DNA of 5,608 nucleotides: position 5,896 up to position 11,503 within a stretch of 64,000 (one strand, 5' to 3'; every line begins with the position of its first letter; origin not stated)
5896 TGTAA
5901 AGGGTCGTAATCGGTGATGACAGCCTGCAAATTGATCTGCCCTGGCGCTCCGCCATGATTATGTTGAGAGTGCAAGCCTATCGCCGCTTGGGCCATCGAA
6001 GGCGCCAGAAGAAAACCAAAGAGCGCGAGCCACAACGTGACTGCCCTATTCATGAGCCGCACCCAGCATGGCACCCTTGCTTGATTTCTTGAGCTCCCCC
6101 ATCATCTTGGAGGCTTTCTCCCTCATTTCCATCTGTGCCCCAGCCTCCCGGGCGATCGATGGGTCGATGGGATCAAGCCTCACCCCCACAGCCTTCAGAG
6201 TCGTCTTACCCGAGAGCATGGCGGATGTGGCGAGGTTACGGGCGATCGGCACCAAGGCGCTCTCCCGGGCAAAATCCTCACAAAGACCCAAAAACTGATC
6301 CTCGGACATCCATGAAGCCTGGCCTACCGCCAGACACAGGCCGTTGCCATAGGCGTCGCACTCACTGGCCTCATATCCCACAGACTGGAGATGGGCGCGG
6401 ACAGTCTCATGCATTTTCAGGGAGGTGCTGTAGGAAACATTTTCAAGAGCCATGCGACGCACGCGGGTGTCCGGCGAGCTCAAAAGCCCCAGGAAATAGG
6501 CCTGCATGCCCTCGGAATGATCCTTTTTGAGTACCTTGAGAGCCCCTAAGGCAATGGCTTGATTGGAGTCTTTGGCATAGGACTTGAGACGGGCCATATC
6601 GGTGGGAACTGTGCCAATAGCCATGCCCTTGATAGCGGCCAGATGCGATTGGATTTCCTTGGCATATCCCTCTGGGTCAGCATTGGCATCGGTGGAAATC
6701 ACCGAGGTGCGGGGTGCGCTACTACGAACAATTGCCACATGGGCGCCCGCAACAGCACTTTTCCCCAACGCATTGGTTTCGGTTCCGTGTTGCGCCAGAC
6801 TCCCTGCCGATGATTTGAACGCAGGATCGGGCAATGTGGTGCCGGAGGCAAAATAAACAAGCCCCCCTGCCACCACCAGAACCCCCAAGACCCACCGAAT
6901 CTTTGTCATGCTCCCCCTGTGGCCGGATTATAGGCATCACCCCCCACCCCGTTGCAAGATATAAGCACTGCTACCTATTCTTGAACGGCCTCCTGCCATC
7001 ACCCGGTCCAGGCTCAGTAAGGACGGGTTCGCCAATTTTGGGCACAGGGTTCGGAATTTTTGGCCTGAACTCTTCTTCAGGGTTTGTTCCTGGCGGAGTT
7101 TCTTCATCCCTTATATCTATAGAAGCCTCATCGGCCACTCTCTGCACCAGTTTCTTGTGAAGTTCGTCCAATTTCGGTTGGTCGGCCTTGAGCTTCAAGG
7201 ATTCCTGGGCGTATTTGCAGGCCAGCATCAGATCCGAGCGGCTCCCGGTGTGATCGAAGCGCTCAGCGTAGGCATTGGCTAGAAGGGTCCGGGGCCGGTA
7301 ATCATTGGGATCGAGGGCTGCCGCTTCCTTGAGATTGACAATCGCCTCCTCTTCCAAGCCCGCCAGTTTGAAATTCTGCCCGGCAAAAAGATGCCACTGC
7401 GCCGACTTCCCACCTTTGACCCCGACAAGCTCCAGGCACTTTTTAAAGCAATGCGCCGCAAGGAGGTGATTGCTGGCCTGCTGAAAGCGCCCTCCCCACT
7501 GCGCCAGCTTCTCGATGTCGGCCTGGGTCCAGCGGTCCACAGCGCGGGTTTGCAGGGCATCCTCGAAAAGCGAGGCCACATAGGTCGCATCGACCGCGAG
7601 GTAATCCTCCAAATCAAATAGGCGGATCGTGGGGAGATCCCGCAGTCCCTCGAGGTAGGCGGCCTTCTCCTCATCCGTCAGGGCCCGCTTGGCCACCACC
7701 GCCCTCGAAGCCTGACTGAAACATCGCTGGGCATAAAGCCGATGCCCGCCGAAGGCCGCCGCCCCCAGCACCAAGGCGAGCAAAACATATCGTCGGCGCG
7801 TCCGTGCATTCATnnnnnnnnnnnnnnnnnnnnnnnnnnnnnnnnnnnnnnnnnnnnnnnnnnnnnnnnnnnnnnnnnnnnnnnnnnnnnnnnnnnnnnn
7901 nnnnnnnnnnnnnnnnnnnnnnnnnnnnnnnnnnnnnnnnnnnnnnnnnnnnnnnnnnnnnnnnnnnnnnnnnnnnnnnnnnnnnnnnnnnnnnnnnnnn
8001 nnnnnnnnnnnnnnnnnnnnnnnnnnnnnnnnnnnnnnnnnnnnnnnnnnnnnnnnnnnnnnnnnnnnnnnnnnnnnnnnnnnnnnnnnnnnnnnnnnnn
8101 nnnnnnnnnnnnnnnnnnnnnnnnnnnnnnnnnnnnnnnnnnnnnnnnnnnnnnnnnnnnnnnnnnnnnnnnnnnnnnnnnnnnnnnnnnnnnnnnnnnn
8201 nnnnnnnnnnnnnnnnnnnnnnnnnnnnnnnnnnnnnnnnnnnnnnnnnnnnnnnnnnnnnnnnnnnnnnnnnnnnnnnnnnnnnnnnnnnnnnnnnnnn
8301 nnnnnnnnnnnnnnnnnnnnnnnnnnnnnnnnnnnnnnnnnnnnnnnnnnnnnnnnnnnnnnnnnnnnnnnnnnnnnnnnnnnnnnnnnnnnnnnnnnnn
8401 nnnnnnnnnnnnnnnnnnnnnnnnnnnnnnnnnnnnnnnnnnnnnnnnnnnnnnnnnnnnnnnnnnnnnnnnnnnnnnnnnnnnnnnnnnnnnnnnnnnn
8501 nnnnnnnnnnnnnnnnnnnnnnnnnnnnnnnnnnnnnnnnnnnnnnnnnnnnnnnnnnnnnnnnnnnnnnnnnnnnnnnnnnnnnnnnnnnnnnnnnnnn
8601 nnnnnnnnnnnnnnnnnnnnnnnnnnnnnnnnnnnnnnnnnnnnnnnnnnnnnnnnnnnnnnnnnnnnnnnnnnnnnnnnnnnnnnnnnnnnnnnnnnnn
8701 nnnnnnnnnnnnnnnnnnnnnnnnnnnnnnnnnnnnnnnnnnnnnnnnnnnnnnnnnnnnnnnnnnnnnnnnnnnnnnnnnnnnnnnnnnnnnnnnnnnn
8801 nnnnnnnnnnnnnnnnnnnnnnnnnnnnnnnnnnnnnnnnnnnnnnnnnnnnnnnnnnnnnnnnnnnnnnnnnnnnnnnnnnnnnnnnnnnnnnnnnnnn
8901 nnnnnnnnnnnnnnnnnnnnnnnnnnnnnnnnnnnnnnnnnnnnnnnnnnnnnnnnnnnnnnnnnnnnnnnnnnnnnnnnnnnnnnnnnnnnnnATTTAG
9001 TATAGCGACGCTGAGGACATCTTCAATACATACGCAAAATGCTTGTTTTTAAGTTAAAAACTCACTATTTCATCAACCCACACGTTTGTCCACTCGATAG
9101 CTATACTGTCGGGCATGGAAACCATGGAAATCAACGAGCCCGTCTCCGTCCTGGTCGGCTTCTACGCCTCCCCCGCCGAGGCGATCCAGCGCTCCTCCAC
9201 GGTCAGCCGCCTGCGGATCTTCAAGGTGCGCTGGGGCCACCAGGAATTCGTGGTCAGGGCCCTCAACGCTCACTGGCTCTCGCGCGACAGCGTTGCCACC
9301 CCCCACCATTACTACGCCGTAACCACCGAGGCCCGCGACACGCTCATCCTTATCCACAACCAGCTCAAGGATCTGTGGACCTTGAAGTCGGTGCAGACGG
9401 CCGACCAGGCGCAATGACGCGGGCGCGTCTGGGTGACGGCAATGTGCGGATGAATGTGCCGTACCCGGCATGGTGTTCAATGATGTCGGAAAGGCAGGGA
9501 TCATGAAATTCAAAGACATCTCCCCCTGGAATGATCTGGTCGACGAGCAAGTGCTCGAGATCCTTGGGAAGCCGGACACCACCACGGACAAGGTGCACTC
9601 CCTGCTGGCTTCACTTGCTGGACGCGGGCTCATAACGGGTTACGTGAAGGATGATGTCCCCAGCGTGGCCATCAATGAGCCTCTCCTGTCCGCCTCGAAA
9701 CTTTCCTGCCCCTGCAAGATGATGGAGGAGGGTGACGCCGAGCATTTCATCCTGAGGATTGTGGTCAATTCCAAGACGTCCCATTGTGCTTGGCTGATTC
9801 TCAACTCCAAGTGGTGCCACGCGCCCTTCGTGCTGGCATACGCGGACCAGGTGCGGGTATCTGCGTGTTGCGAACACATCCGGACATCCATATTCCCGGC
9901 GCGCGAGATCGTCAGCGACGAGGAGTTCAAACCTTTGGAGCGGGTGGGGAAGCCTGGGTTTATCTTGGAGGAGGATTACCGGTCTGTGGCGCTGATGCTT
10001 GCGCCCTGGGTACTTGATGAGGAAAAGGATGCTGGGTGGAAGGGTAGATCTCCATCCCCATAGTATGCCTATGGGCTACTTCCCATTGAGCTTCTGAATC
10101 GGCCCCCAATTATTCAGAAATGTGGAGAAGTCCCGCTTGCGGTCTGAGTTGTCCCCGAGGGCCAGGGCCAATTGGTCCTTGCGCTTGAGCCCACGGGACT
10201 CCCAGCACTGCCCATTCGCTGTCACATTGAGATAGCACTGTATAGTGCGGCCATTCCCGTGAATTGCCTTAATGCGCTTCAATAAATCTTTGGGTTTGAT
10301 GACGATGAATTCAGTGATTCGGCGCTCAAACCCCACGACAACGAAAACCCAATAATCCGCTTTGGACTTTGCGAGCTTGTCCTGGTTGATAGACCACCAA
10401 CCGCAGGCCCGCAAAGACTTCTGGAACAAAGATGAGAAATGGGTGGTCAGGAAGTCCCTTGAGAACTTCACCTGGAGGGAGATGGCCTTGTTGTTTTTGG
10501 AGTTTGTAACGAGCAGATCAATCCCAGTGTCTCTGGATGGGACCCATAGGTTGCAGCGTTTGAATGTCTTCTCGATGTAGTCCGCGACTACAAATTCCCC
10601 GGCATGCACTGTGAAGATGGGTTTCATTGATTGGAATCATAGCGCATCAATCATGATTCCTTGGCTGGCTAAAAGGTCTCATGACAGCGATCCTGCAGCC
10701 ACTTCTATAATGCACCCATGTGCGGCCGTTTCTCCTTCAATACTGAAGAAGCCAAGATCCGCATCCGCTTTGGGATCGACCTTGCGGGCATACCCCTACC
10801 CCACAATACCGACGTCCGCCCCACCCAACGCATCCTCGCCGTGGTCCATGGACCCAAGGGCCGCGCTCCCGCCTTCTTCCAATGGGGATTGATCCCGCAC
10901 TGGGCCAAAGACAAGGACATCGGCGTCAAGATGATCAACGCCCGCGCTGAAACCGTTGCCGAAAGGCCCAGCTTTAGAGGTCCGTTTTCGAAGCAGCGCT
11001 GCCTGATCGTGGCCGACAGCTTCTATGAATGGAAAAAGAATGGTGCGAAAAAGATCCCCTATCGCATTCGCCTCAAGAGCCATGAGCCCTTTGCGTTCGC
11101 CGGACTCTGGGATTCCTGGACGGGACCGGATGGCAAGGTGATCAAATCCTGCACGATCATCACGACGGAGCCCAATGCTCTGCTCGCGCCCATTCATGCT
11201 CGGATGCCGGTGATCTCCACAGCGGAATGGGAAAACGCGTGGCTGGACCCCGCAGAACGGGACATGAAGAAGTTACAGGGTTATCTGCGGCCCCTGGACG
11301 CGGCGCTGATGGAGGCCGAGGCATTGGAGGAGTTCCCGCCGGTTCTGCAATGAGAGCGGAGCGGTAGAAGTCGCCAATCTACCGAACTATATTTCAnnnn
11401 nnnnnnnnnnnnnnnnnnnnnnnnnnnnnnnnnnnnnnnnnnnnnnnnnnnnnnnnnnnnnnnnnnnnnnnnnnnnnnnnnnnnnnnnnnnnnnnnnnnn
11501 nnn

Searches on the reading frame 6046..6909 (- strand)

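Call 9: search_protein_families(library=pfam, proteins=[window:6046-6909:-], max_evalue=0.01)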
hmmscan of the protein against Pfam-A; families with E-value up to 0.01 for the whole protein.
window:6046-6909:- (287 aa): 1 family
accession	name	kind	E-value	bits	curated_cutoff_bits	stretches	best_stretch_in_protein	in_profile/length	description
PF13646.12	HEAT_2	-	0.0043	17.7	27.7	0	108-156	4-53/88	HEAT repeats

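Call 11: search_protein_families(library=padloc, proteins=[window:6046-6909:-], max_evalue=0.01)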
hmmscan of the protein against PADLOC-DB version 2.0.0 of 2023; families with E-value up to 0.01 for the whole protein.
window:6046-6909:- (287 aa): 0 families

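Call 79: search_protein_families(library=phrogs, proteins=[window:6046-6909:-], max_evalue=0.001)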
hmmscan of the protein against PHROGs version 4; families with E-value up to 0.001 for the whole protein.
window:6046-6909:- (287 aa): 0 families

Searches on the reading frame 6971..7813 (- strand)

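Call 9: search_protein_families(library=pfam, proteins=[window:6971-7813:-], max_evalue=0.01)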
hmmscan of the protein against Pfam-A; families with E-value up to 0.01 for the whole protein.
window:6971-7813:- (280 aa): 2 families
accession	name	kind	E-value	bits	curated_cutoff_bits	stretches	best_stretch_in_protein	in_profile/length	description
PF13414.12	TPR_11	-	0.00045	20.3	26.8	1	155-183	11-39/42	TPR repeat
PF14559.12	TPR_19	-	0.0094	16.7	25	1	155-184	8-37/68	Tetratricopeptide repeat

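Call 11: search_protein_families(library=padloc, proteins=[window:6971-7813:-], max_evalue=0.01)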
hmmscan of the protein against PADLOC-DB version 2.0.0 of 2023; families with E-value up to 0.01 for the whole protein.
window:6971-7813:- (280 aa): 0 families

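Call 79: search_protein_families(library=phrogs, proteins=[window:6971-7813:-], max_evalue=0.001)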
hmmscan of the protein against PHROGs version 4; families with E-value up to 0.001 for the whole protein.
window:6971-7813:- (280 aa): 0 families

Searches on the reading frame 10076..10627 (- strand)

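Call 9: search_protein_families(library=pfam, proteins=[window:10076-10627:-], max_evalue=0.01)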
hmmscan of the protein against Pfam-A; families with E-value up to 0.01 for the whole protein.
window:10076-10627:- (183 aa): 1 family
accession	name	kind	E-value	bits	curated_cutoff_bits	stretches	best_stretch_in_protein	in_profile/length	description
PF13156.12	Mrr_cat_2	-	0.0054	17.1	22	0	30-56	26-52/127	Restriction endonuclease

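Call 11: search_protein_families(library=padloc, proteins=[window:10076-10627:-], max_evalue=0.01)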
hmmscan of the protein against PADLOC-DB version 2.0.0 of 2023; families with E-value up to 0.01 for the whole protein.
window:10076-10627:- (183 aa): 0 families

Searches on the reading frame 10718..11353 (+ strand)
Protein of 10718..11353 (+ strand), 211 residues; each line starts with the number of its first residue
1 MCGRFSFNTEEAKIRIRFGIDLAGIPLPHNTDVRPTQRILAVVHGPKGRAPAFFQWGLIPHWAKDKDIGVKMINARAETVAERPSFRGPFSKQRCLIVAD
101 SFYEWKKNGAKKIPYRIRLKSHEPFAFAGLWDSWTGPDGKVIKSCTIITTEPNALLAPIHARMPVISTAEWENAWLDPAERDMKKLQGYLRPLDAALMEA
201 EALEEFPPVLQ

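Call 9: search_protein_families(library=pfam, proteins=[window:10718-11353:+], max_evalue=0.01)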
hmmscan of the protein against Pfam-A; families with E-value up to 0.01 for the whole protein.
window:10718-11353:+ (211 aa): 1 family
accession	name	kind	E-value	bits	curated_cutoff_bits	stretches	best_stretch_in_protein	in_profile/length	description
PF02586.19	SRAP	-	2.1e-65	220.7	27.1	1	1-201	1-205/214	SOS response associated peptidase (SRAP)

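Call 11: search_protein_families(library=padloc, proteins=[window:10718-11353:+], max_evalue=0.01)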
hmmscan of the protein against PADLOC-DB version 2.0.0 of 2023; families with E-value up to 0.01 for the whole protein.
window:10718-11353:+ (211 aa): 0 families

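Call 74: find_encoding_contigs(protein=window:10718-11353:+, flank=10000, max_places=6)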
Protein window:10718-11353:+ (211 aa): no gene with exactly this product is on record in the collection.
